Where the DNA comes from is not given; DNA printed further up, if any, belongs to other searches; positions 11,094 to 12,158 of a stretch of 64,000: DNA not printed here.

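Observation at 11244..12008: Degenerate AccD paralogue (zinc ribbon retained, catalytic glycines lost) translationally coupled to galK and a ROK kinase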

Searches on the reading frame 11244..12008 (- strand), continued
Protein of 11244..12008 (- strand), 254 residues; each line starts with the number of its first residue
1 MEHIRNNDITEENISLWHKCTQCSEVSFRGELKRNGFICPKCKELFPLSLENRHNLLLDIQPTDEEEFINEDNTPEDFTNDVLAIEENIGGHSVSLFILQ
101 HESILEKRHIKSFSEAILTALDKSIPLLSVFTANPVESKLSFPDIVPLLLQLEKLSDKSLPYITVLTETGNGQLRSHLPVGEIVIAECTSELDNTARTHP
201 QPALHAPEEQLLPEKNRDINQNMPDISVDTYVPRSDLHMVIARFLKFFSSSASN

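Call 50: search_protein_families(library=pfam, proteins=[L009:2-1057:+, L009:2322-3230:+, L008:2325-3005:+, L008:1319-2041:+, L008:3057-4355:+, L008:4370-5431:+, L008:5441-6337:+], max_evalue=0.01)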
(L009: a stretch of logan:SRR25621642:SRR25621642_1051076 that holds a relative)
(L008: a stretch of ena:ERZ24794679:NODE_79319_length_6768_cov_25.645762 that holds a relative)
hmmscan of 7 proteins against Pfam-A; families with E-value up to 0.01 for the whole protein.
L009:2-1057:+ (351 aa): 4 families
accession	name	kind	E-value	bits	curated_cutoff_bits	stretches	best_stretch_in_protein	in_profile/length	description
PF00884.28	Sulfatase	-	5.5e-19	69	25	1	9-236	115-300/301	Sulfatase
PF16347.10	SGSH_C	-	4.8e-07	30.5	29.3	1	197-256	13-72/154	N-sulphoglucosamine sulphohydrolase, C-terminal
PF02995.22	DUF229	-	0.00039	19.7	25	1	146-187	309-350/496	Protein of unknown function (DUF229)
PF01663.27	Phosphodiest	-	0.00072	19.7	23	1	147-181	188-222/342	Type I phosphodiesterase / nucleotide pyrophosphatase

L009:2322-3230:+ (303 aa): 3 families
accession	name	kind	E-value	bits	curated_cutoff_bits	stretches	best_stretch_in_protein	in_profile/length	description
PF13360.13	PQQ_2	-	3.7e-23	82.8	27.6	2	120-282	2-141/233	Outer membrane protein assembly factor BamB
PF13570.13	Beta-prop_ACSF4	-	4.2e-08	33.4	133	1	122-232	72-171/329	Beta-alanine-activating enzyme, beta-propeller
PF01011.28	PQQ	-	9.7e-06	25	26.7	0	107-144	56-90/595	Glucose/ethanol/alcohol dehydrogenase, beta-propeller domain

L008:2325-3005:+ (226 aa): 0 families

L008:1319-2041:+ (240 aa): 4 families
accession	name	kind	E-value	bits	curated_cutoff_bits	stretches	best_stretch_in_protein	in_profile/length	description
PF00483.29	NTP_transferase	-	8.3e-31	107.9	21.2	1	2-226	1-240/245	Nucleotidyl transferase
PF12804.13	NTP_transf_3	-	1.3e-09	38.9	27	1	4-113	2-102/160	MobA-like NTP transferase domain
PF01128.25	IspD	-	0.00083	19.6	27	1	3-53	3-50/221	2-C-methyl-D-erythritol 4-phosphate cytidylyltransferase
PF02348.25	CTP_transf_3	-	0.0013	19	22.6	1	21-50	14-43/217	Cytidylyltransferase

L008:3057-4355:+ (432 aa): 3 families
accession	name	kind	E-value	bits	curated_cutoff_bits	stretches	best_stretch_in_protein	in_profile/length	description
PF10509.15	GalKase_gal_bdg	-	1.2e-22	79.7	23.1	1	10-57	3-49/49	Galactokinase galactose-binding signature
PF00288.32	GHMP_kinases_N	-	4.5e-15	56.1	22.3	2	93-142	1-48/87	GHMP kinases N terminal domain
PF08544.19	GHMP_kinases_C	-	4.6e-13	49.8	21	1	326-406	2-83/85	GHMP kinases C terminal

L008:4370-5431:+ (353 aa): 2 families
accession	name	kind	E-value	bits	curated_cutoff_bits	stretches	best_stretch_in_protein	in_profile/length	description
PF00288.32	GHMP_kinases_N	-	1.6e-14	54.3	22.3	1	95-176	4-86/87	GHMP kinases N terminal domain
PF10509.15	GalKase_gal_bdg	-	0.00023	21.1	23.1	1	7-25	15-33/49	Galactokinase galactose-binding signature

L008:5441-6337:+ (298 aa): 1 family
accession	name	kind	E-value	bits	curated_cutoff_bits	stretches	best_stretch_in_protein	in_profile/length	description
PF00483.29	NTP_transferase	-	8.9e-25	88.1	21.2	1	6-291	1-240/245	Nucleotidyl transferase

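Call 52: find_related_loci(query=A4, collection=genome_contigs, flank=10000)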
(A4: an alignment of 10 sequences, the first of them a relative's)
Query A4 (282 aa) in genome_contigs; peptide patterns used: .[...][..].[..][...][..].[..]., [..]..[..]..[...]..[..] (x = any residue, [..] = any of these).
600 stretches matched a pattern (row limit reached: there are more); 573 encode a relative of the query (tblastn E <= 1e-3); the best 80 are kept; 80 distinct loci.
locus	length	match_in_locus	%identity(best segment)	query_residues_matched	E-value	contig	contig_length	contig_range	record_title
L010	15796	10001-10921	38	3-280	4e-53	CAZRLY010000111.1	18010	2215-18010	MAG TPA_asm: uncultured bacterium isolate binchicken_co97_140 genome assembly, contig: NODE_12718_length_18010_cov_8.127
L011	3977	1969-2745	29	3-279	1e-34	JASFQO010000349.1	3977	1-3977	MAG: Bacillota bacterium isolate D0819S20remetaG_Bin_55 D0819S20remetaG_FD_scaffold_4389_c2, whole genome shotgun sequen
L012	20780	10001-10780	29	4-278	4e-34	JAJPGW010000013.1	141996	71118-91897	MAG: Gammaproteobacteria bacterium isolate Centralia_MAG_117 k107_26381008, whole genome shotgun sequence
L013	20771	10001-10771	27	6-280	2e-34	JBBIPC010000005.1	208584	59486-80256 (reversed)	MAG: Chthonomonadales bacterium isolate PLS170224_bin_294 NODE_60_length_208584_cov_10.085379, whole genome shotgun sequ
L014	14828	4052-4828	29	3-279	6e-34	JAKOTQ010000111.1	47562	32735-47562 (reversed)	MAG: Bacillota bacterium isolate CAAI_maxbin.029 k201_624462, whole genome shotgun sequence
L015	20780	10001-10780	30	3-279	2e-33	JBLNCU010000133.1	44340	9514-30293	MAG: Bacillota bacterium isolate MAG117 PRJNA950955_bin25_renamed_132, whole genome shotgun sequence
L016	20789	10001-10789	31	3-279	5e-33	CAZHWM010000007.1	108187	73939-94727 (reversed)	MAG TPA_asm: uncultured Planctomycetales bacterium isolate binchicken_co219_440 genome assembly, contig: k141_1512372, w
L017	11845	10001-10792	30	3-281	2e-33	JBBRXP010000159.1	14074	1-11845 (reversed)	MAG: Chthoniobacterales bacterium isolate La5_concoct.035 La5_concoct.035_K_2202930_L_14074_cov_11.0000, whole genome sh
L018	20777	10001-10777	31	4-281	2e-33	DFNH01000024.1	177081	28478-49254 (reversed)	MAG TPA_asm: Firmicutes bacterium UBA3572 UBA3572_contig_110, whole genome shotgun sequence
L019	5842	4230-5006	29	3-279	2e-33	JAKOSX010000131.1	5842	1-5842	MAG: Bacillota bacterium isolate all_metabat.182_sub k201_886088, whole genome shotgun sequence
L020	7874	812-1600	29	3-280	7e-33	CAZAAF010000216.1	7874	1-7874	MAG TPA_asm: uncultured Verrucomicrobiota bacterium isolate binchicken_co261_17 genome assembly, contig: NODE_720_length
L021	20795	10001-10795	28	3-282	7e-33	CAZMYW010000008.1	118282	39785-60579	MAG TPA_asm: uncultured Nitrospirota bacterium isolate binchicken_co165_411 genome assembly, contig: k141_1869980, whole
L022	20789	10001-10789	28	3-280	1e-32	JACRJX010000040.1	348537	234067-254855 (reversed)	MAG: Verrucomicrobia bacterium isolate NC_groundwater_1840_Pr3_B-0.1um_61_25 SR-2_scaffold_141_2995552, whole genome sho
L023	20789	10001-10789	28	3-280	1e-32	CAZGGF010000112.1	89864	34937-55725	MAG TPA_asm: uncultured Verrucomicrobiota bacterium isolate SRP293105_co1_5 genome assembly, contig: k141_561700, whole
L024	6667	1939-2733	27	1-280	4e-32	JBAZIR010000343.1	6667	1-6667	MAG: Verrucomicrobiia bacterium isolate SO_2017_LW4_10 scaffold_22267_c1_LW137-91_2017, whole genome shotgun sequence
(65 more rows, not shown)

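Call 54: search_protein_families(library=pfam, proteins=[L010:1009-2892:+, L010:4724-5125:+, L010:5204-7756:+, L010:7779-8951:+, L010:8926-9372:+, L010:9533-9886:+, L010:9956-10933:+, L010:10971-12080:+, L010:12387-13181:+, L010:13188-13901:+], max_evalue=0.001)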
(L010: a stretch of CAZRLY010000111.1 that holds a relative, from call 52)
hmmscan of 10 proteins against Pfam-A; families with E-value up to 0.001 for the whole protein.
L010:1009-2892:+ (627 aa): 5 families
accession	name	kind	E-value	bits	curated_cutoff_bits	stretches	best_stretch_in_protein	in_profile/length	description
PF01134.28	GIDA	-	5e-171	569.5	22.1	1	9-398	1-390/391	Glucose inhibited division protein A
PF13932.14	SAM_GIDA_C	-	8e-26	90.1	27.1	1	559-615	1-57/57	tRNA modifying enzyme MnmG/GidA C-terminal helical bundle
PF21680.2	GIDA_C_1st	-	1.3e-25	90.4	24.7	1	461-555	2-96/96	tRNA modifying enzyme MnmG/GidA C-terminal helical domain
PF12831.13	FAD_oxidored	-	9.3e-08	32.2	27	1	10-198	2-180/416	FAD dependent oxidoreductase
PF07992.20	Pyr_redox_2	-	9.7e-05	22.4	26.1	1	9-104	2-58/291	Pyridine nucleotide-disulphide oxidoreductase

L010:4724-5125:+ (133 aa): 2 families
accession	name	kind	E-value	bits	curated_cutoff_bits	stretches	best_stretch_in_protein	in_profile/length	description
PF01740.26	STAS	-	1e-21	77.1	22.6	1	25-128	2-106/106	STAS domain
PF13466.11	STAS_2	-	3e-08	34.2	29.2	1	36-116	1-80/80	STAS domain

L010:5204-7756:+ (850 aa): 10 families
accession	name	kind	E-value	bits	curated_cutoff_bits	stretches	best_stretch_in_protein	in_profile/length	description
PF02518.31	HATPase_c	-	3.7e-34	117.9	26.4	1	739-849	1-109/111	Histidine kinase-, DNA gyrase B-, and HSP90-like ATPase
PF00512.31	HisKA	-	3.4e-19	69.1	26.9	1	625-693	1-66/66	His Kinase A (phospho-acceptor) domain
PF02743.24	dCache_1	-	1.3e-12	48.2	45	1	239-361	96-211/240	Cache domain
PF00672.30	HAMP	-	9.1e-11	42.4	25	1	445-495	2-51/53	HAMP domain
PF00989.32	PAS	-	1.4e-10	41.6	22.6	1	508-616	2-113/113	PAS fold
PF08448.16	PAS_4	-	5.6e-10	39.9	23.1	1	514-620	2-109/110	PAS fold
PF13596.12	PAS_10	-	4.2e-09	37.4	22.1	1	510-617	2-106/106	PAS domain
PF13426.13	PAS_9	-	1.6e-08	35.2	27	1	519-618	3-103/103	PAS domain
PF13188.13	PAS_8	-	4.7e-07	29.9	21.8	1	508-557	2-47/65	PAS domain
PF12860.13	PAS_7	-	0.00024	21.7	27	0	513-621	1-112/115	PAS fold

L010:7779-8951:+ (390 aa): 2 families
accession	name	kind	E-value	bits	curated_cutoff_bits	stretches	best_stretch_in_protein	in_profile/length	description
PF07228.17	SpoIIE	-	2.4e-49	168.3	25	1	198-388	2-191/192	Stage II sporulation protein E (SpoIIE)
PF00072.30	Response_reg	-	5.8e-31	107.4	30.2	1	5-117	1-111/111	Response regulator receiver domain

L010:8926-9372:+ (148 aa): 2 families
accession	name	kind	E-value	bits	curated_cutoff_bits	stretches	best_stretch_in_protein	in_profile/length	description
PF13581.12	HATPase_c_2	-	4.4e-26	91.8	27.4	1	37-146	14-127/127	Histidine kinase-like ATPase domain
PF02518.31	HATPase_c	-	1.1e-05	26.2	26.4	1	51-122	2-74/111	Histidine kinase-, DNA gyrase B-, and HSP90-like ATPase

L010:9533-9886:+ (117 aa): 2 families
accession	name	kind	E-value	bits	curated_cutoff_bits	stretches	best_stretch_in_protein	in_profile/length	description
PF01740.26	STAS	-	1.7e-17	63.5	22.6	1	3-108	2-106/106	STAS domain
PF13466.11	STAS_2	-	3.7e-05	24.3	29.2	1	40-91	25-75/80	STAS domain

L010:9956-10933:+ (325 aa): 1 family
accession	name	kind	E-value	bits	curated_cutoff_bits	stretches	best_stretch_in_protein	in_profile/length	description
PF17848.7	Zn_ribbon_ACC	-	9.6e-09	35.7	24.5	1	25-50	1-26/26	Acetyl-CoA carboxylase zinc finger domain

L010:10971-12080:+ (369 aa): 1 family
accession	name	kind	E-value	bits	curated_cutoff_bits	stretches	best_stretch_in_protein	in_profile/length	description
PF00557.29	Peptidase_M24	-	1.5e-13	51.5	23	1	148-336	7-207/208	Metallopeptidase family M24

L010:12387-13181:+ (264 aa): 1 family
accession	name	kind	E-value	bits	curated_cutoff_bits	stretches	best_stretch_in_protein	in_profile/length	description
PF02633.19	Creatininase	-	2.6e-26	93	31.3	1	29-220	1-186/238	Creatinine amidohydrolase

L010:13188-13901:+ (237 aa): 2 families
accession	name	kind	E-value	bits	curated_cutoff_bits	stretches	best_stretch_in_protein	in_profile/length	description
PF06888.18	Put_Phosphatase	-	4.7e-11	43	27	1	10-176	3-183/234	Putative Phosphatase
PF12710.13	HAD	-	1.1e-10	42.7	27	1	10-177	1-187/189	haloacid dehalogenase-like hydrolase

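Call 60: find_encoding_contigs(protein=P0252, flank=8000, max_places=1)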
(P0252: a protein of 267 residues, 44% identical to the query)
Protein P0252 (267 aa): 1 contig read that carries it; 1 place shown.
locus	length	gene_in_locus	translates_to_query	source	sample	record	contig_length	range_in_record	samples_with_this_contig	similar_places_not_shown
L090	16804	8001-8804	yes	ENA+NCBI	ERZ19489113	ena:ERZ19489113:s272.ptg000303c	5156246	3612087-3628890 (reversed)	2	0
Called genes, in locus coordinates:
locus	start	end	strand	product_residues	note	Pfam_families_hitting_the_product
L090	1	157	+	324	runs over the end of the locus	PF04389:Peptidase_M28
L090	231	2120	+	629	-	PF00070:Pyr_redox (faint), PF01134:GIDA, PF07992:Pyr_redox_2 (weak), PF12831:FAD_oxidored, PF21680:GIDA_C_1st, PF13932:SAM_GIDA_C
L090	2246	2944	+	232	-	PF02527:GidB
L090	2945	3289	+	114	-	PF01740:STAS, PF13466:STAS_2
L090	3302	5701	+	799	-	PF13426:PAS_9 (faint), PF00672:HAMP, PF00989:PAS (weak), PF13188:PAS_8 (weak), PF13596:PAS_10 (weak), PF00512:HisKA, PF02518:HATPase_c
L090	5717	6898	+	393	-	PF00072:Response_reg, PF07228:SpoIIE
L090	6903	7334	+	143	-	PF13581:HATPase_c_2, PF02518:HATPase_c (weak)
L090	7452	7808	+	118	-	PF01740:STAS, PF13466:STAS_2 (weak)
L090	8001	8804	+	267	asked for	PF17848:Zn_ribbon_ACC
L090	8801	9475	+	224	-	-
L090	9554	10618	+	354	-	PF08450:SGL (faint), PF17170:DUF5128 (faint), PF01436:NHL (weak), PF25021:TEN_NHL (faint), PF01436:NHL (weak)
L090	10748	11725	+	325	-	PF05721:PhyH (faint)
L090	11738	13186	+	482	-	PF08757:CotH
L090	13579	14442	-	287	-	PF01261:AP_endonuc_2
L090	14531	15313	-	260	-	-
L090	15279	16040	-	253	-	PF13371:TPR_9 (faint), PF23914:TPR_CcmH_CycH (faint), PF13432:TPR_16 (faint), PF13414:TPR_11, PF13431:TPR_17 (weak), PF00515:TPR_1 (weak), PF07719:TPR_2 (weak), PF13181:TPR_8 (weak), +5 more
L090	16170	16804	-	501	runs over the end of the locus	PF00089:Trypsin, PF13365:Trypsin_2, PF00595:PDZ (weak), PF12812:PDZ_1 (faint), PF13180:PDZ_2, PF17820:PDZ_6, PF00595:PDZ (weak), PF13180:PDZ_2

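Call 61: find_encoding_contigs(protein=P0289, flank=8000, max_places=1)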
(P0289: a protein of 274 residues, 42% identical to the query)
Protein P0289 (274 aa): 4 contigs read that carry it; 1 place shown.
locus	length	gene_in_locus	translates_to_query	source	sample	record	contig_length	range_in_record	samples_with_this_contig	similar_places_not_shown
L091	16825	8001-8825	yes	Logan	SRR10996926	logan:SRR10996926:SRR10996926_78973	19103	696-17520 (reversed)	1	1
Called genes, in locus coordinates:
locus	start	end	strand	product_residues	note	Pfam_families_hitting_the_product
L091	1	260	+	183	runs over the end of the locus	PF01661:Macro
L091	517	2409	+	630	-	PF01134:GIDA, PF12831:FAD_oxidored (weak), PF21680:GIDA_C_1st, PF13932:SAM_GIDA_C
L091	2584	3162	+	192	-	PF02527:GidB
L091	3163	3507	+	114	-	PF01740:STAS, PF13466:STAS_2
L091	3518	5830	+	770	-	PF02743:dCache_1, PF00672:HAMP, PF00989:PAS, PF13596:PAS_10, PF08448:PAS_4 (weak), PF13426:PAS_9 (weak), PF00512:HisKA, PF02518:HATPase_c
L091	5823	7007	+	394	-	PF00072:Response_reg, PF07228:SpoIIE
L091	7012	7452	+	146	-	PF13581:HATPase_c_2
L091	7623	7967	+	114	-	PF01740:STAS, PF13466:STAS_2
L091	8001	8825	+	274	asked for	PF17848:Zn_ribbon_ACC (weak)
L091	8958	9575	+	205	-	-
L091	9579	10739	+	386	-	PF17170:DUF5128 (faint), PF01436:NHL (weak), PF08450:SGL (faint), PF25021:TEN_NHL (faint), PF01436:NHL (weak)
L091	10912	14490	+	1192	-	-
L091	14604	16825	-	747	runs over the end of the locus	PF13620:CarboxypepD_reg, PF13715:CarbopepD_reg_2, PF07715:Plug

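Call 62: find_encoding_contigs(protein=P0247, flank=8000, max_places=1)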
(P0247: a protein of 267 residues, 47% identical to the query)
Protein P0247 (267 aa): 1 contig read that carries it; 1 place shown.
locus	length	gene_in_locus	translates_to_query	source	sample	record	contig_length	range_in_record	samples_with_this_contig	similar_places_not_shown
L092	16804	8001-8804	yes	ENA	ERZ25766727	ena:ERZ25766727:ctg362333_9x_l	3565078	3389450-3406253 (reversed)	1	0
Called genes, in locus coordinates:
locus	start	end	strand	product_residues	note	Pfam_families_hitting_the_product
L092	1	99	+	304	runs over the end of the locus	PF04389:Peptidase_M28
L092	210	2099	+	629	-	PF00890:FAD_binding_2 (faint), PF01134:GIDA, PF07992:Pyr_redox_2 (weak), PF12831:FAD_oxidored, PF21680:GIDA_C_1st, PF13932:SAM_GIDA_C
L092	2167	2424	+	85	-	-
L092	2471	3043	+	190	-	PF02527:GidB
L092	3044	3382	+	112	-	PF01740:STAS, PF13466:STAS_2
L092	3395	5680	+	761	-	PF00672:HAMP, PF00989:PAS, PF13188:PAS_8 (weak), PF13426:PAS_9 (weak), PF13596:PAS_10 (weak), PF00512:HisKA, PF02518:HATPase_c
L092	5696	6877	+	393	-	PF00072:Response_reg, PF07228:SpoIIE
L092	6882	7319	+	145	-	PF13581:HATPase_c_2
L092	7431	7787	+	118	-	PF01740:STAS, PF13466:STAS_2 (weak)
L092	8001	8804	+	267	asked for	PF17848:Zn_ribbon_ACC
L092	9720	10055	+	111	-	-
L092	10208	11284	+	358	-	PF17170:DUF5128 (faint), PF25021:TEN_NHL (faint), PF01436:NHL (weak)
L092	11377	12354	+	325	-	PF05721:PhyH (faint)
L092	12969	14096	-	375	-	PF01385:OrfB_IS605, PF07282:Cas12f1-like_TNB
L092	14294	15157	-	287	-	PF01261:AP_endonuc_2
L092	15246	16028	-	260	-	PF06790:UPF0259 (faint)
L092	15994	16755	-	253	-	PF23914:TPR_CcmH_CycH (faint), PF13432:TPR_16 (faint), PF13414:TPR_11 (weak), PF13414:TPR_11 (weak), PF13431:TPR_17 (weak), PF00515:TPR_1, PF07719:TPR_2 (weak), PF13181:TPR_8 (weak), +6 more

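Call 67: list_cluster_members(proteins=[P0113, P0125, P0126, P0133, P0143])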
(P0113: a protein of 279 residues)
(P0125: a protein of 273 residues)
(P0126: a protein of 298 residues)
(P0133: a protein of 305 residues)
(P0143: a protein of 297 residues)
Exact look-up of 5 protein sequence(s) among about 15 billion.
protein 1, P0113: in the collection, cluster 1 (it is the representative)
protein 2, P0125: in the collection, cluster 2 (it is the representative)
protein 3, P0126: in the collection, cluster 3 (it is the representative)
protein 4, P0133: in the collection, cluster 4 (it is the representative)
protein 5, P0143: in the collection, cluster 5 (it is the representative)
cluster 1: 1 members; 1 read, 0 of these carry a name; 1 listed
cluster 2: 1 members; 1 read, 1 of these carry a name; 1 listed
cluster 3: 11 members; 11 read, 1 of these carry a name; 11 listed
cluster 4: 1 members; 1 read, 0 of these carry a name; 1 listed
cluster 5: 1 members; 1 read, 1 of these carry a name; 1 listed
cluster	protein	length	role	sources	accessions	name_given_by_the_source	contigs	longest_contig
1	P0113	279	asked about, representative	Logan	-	-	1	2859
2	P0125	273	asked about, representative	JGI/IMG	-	acetyl-CoA carboxylase carboxyl transferase subunit beta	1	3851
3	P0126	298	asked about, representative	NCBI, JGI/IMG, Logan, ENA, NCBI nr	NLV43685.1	MAG: acetyl-CoA carboxylase carboxyltransferase subunit beta [Candidatus Hydrogenedentes ... | acetyl-CoA carboxylase carboxyl transferase subunit beta | acetyl-CoA carboxylase carboxyltransferase subunit beta [Candidatus Hydrogenedentota ...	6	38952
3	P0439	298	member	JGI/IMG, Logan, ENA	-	-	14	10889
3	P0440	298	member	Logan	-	-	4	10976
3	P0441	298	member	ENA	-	-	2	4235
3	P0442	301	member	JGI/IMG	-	-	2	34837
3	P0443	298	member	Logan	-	-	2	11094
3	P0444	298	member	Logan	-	-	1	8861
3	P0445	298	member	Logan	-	-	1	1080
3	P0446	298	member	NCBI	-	-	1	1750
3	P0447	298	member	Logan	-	-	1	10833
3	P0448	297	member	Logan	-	-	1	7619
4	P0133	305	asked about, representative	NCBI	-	-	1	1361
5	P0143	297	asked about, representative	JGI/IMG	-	acetyl-CoA carboxylase carboxyl transferase subunit beta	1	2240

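Call 68: find_encoding_contigs(protein=P0110, flank=10000, max_places=2)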
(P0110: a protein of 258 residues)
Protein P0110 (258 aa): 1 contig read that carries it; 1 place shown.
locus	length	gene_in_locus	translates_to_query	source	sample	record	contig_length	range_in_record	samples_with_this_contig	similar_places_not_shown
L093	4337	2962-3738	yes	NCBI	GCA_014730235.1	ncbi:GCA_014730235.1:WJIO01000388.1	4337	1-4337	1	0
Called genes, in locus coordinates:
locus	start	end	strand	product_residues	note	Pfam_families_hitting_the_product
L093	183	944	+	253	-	PF00142:Fer4_NifH, PF01656:CbiA, PF02374:ArsA_ATPase, PF06564:CBP_BcsQ, PF09140:MipZ, PF10609:ParA, PF13614:AAA_31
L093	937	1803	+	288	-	PF02195:ParB_N, PF17762:HTH_ParB, PF23552:ParB_C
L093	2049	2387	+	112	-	PF01740:STAS, PF13466:STAS_2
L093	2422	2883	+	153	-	PF13581:HATPase_c_2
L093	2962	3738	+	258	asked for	PF17848:Zn_ribbon_ACC (weak)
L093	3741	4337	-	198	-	PF17389:Bac_rhamnosid6H, PF17390:Bac_rhamnosid_C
